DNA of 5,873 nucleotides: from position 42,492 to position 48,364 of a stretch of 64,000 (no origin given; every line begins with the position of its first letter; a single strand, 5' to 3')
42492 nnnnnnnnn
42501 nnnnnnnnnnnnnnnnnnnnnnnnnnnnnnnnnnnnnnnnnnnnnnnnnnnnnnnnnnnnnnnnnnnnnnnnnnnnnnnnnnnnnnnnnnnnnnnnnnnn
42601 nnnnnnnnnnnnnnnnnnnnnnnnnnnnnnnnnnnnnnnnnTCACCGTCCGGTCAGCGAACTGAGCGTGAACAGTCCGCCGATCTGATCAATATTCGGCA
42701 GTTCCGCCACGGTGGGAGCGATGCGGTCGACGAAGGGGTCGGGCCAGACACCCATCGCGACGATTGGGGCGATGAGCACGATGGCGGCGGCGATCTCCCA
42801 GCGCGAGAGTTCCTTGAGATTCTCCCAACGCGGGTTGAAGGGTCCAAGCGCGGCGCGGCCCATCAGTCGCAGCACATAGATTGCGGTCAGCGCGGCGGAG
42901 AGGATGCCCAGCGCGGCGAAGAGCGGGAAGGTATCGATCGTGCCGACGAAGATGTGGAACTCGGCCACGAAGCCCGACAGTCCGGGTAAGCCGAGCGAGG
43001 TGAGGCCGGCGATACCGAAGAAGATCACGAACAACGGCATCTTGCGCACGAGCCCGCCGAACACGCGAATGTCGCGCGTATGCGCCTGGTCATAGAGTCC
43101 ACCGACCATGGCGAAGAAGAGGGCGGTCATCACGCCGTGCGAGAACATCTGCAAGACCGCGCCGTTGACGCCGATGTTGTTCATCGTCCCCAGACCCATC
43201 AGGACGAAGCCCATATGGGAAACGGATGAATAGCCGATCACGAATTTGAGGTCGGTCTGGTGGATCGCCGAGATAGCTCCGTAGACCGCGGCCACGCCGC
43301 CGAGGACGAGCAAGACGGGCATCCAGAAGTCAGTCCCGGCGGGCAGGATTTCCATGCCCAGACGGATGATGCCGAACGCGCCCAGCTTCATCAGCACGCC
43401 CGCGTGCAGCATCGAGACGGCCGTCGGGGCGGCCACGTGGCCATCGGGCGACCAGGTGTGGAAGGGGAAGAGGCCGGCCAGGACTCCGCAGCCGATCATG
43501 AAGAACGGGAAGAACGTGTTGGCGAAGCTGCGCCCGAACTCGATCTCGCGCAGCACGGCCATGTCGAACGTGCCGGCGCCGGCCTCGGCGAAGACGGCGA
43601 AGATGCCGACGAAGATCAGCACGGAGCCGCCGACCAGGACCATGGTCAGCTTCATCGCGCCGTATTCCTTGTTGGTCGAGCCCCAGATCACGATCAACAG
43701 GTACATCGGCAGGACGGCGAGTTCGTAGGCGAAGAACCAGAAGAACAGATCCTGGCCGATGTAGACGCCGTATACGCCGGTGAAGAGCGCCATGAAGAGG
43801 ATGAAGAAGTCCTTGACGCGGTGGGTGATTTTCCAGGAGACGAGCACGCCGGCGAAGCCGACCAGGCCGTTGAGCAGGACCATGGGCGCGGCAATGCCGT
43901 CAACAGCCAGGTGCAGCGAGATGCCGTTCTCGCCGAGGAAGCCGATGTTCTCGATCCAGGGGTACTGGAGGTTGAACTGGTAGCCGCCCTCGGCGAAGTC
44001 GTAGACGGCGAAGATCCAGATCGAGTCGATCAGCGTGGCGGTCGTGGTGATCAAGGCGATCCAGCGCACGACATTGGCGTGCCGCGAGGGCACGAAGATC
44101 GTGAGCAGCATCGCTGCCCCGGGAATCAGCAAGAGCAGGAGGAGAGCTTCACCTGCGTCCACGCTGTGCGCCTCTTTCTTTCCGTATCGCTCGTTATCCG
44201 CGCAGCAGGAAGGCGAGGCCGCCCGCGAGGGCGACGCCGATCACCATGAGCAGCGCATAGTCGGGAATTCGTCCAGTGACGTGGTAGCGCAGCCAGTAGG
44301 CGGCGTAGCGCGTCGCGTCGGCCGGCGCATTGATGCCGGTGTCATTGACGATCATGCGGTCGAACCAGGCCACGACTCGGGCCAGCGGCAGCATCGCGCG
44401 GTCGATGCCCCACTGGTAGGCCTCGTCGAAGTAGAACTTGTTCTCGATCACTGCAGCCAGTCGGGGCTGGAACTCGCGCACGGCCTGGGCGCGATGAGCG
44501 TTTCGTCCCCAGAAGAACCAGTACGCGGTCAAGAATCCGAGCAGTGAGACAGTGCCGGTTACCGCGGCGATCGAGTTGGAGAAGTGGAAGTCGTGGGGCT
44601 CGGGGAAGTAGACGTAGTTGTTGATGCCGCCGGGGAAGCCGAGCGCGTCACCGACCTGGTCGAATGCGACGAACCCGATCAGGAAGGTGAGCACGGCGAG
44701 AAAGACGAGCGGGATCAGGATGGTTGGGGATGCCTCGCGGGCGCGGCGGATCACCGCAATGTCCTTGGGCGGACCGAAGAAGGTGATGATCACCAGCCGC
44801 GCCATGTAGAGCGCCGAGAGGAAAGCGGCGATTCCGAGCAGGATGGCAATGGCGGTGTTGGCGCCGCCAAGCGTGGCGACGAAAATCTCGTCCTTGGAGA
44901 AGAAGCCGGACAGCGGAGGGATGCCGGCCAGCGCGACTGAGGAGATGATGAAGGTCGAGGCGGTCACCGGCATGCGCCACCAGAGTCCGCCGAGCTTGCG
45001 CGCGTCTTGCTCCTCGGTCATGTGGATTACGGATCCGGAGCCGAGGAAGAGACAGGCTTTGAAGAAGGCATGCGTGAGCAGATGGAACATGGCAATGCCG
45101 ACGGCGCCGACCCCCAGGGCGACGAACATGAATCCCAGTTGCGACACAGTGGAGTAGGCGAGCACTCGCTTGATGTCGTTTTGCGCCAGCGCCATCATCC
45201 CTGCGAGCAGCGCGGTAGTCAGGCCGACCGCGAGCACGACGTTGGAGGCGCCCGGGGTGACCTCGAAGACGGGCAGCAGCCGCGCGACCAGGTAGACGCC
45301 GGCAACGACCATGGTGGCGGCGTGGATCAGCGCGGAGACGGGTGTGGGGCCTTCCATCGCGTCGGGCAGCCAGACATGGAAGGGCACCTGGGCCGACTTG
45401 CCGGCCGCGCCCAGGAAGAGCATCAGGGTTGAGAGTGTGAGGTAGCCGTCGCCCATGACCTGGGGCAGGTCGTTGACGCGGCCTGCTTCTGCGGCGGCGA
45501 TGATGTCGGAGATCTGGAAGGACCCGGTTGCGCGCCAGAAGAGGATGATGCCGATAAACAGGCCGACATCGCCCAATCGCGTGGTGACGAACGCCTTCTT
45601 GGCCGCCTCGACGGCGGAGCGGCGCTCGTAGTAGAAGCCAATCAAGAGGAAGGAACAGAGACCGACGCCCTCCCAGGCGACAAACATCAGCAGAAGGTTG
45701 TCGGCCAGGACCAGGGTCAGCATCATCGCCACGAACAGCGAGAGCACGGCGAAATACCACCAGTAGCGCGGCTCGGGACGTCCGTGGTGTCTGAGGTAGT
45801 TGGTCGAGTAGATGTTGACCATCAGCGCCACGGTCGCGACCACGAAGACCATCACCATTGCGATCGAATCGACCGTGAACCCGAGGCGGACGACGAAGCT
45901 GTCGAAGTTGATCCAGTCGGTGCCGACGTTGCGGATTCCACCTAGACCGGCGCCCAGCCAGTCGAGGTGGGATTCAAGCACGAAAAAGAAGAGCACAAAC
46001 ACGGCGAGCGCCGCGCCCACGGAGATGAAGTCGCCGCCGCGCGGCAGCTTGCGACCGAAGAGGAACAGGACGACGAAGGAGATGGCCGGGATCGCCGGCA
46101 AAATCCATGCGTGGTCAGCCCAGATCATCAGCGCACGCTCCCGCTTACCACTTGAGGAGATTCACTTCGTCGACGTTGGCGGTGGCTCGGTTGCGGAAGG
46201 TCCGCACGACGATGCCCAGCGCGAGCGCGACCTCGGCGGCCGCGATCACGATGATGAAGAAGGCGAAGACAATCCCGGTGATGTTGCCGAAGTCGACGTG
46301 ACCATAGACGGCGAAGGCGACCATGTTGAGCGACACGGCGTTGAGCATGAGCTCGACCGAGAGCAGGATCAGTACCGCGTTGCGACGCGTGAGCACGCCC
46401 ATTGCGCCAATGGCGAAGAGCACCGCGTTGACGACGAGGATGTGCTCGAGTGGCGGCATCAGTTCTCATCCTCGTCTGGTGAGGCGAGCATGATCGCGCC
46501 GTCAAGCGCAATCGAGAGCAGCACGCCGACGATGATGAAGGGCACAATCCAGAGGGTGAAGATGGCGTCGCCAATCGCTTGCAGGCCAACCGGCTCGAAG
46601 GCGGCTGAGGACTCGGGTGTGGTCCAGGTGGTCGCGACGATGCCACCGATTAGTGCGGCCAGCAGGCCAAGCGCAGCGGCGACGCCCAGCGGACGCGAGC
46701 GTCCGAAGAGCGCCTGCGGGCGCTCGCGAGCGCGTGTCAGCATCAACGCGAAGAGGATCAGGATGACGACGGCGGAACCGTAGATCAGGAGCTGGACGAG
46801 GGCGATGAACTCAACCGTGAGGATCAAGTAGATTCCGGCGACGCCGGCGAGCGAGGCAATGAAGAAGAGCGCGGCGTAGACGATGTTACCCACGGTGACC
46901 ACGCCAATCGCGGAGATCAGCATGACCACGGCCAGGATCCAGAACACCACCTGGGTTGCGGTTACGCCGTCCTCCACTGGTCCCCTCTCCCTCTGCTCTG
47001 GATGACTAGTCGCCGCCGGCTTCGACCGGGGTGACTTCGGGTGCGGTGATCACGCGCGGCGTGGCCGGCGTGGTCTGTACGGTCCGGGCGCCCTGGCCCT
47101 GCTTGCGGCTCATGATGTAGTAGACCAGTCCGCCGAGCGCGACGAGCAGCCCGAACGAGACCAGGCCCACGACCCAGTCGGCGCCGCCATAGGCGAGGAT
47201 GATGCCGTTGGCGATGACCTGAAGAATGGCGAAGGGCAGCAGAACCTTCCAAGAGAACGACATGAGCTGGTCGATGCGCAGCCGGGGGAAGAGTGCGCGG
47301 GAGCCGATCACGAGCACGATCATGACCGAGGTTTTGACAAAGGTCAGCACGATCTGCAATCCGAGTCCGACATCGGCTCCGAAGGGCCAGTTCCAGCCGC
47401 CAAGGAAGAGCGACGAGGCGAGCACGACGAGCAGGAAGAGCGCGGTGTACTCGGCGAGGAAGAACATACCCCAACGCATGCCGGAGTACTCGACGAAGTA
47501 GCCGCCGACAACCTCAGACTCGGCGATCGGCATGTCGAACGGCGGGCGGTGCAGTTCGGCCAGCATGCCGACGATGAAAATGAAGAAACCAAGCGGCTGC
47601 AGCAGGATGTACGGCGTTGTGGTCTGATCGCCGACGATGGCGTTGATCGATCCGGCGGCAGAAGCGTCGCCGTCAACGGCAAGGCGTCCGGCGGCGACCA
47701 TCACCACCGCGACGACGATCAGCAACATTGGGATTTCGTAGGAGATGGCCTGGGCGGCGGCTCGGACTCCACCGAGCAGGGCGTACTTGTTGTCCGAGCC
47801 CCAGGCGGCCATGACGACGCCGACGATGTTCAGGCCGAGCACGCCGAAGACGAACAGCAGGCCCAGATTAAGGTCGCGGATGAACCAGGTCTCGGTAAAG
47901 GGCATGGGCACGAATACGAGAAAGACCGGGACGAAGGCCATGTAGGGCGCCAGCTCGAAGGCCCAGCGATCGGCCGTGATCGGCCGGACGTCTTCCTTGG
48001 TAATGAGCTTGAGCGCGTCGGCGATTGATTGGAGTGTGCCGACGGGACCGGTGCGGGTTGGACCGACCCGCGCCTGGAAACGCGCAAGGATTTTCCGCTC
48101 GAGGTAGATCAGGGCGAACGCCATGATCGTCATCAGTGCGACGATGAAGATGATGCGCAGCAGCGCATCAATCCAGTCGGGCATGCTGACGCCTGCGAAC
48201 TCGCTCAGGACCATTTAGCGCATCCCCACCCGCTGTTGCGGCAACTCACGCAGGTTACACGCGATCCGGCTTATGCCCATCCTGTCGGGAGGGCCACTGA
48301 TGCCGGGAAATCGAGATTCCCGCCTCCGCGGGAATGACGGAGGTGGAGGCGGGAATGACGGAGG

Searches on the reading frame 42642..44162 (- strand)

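Call 28: search_protein_families(library=pfam, proteins=[window:42642-44162:-])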
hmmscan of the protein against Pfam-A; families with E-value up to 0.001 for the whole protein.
window:42642-44162:- (506 aa): 1 family
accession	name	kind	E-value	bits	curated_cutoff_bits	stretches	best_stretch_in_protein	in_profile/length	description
PF00361.26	Proton_antipo_M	-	1.4e-61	208.7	21.5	1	137-423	2-291/294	NADH:quinone oxidoreductase/Mrp antiporter, TM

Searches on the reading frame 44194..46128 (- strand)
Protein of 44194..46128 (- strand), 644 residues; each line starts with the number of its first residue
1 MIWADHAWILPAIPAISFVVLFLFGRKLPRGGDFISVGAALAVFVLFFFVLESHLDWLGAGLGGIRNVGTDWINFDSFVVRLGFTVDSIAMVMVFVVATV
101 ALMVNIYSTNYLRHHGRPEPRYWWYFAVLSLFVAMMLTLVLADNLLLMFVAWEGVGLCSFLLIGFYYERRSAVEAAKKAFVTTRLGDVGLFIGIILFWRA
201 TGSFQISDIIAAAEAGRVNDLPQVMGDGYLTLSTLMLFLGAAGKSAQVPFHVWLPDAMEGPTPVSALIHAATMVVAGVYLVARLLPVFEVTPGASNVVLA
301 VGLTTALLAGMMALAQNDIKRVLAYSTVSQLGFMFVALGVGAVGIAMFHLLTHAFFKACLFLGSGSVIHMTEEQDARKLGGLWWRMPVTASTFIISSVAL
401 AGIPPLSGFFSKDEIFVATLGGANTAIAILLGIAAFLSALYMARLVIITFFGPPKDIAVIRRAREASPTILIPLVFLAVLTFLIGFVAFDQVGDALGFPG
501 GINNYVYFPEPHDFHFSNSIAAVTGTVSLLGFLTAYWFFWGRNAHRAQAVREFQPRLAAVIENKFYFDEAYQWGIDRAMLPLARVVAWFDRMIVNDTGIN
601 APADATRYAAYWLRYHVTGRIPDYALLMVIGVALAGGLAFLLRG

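Call 28: search_protein_families(library=pfam, proteins=[window:44194-46128:-])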
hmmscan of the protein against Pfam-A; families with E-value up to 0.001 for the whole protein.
window:44194-46128:- (644 aa): 2 families
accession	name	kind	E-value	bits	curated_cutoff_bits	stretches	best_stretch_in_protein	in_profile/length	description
PF00361.26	Proton_antipo_M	-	4.9e-87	292.3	21.5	1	142-437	1-293/294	NADH:quinone oxidoreductase/Mrp antiporter, TM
PF00662.26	Proton_antipo_N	-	3.1e-11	43.4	24.5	1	72-126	1-51/51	NADH-Ubiquinone oxidoreductase (complex I), chain 5 N-terminus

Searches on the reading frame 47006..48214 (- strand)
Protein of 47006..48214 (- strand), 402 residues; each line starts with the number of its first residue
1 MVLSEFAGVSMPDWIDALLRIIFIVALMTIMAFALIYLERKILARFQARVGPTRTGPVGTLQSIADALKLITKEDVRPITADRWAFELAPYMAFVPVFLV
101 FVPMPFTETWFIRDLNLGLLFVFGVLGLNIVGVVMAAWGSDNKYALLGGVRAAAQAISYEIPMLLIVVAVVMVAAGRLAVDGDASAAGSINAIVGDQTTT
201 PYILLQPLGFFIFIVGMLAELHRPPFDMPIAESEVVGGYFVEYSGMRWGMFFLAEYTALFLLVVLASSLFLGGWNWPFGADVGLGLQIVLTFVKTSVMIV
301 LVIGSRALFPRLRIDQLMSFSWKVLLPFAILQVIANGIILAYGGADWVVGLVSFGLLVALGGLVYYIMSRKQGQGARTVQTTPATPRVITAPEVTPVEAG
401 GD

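Call 28: search_protein_families(library=pfam, proteins=[window:47006-48214:-])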
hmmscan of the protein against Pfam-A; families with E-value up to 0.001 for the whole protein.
window:47006-48214:- (402 aa): 1 family
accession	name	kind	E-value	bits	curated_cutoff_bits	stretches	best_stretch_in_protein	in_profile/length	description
PF00146.26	NADHdh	-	1.6e-103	346.6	27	1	21-335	3-296/298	NADH dehydrogenase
